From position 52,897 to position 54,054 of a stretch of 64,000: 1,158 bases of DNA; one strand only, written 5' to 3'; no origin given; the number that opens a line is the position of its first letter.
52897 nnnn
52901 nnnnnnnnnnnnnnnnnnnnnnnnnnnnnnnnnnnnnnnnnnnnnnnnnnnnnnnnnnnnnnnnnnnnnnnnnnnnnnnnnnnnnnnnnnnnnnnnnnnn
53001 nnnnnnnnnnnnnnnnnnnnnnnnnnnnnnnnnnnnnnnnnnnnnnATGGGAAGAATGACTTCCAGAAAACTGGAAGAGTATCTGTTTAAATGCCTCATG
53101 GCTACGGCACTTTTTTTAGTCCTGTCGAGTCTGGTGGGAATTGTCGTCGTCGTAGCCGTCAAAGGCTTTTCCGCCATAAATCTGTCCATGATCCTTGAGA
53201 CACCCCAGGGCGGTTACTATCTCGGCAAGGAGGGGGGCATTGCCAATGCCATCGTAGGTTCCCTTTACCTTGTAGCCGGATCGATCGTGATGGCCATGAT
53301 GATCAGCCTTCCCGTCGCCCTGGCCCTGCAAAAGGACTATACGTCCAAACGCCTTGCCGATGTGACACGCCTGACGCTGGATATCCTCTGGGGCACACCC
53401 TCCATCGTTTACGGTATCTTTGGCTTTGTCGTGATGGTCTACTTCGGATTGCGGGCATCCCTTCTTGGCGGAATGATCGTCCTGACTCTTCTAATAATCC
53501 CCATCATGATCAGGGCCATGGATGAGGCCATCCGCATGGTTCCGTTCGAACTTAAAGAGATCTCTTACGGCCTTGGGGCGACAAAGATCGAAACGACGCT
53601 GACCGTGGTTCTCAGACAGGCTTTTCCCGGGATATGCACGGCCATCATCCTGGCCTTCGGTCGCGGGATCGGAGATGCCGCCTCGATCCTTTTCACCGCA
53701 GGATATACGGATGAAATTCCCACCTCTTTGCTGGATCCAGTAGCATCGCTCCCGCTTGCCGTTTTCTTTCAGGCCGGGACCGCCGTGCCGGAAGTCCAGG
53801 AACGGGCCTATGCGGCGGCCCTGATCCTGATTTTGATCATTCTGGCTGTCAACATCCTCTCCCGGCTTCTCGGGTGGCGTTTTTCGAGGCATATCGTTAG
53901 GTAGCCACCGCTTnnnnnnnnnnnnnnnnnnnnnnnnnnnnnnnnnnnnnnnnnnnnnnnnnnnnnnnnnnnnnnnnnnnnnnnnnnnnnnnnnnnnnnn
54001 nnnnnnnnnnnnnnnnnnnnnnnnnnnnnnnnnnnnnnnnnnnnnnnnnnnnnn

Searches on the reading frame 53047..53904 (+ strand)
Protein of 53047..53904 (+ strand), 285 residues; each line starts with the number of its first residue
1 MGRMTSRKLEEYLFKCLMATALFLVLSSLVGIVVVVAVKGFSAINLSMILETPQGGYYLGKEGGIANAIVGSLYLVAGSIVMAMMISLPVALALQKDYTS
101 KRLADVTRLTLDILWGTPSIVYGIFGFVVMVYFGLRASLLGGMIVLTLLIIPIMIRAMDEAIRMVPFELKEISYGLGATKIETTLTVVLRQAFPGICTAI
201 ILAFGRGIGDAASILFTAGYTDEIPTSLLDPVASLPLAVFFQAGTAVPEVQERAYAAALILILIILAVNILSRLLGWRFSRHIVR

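Call 61: search_protein_families(library=pfam, proteins=[window:53047-53904:+], max_evalue=0.00001)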
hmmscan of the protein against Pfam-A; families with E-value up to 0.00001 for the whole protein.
window:53047-53904:+ (285 aa): 1 family
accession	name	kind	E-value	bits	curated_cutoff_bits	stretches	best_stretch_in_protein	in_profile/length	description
PF00528.27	BPD_transp_1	-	7.8e-16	58.8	26.4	1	97-278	10-181/184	Binding-protein-dependent transport system inner membrane component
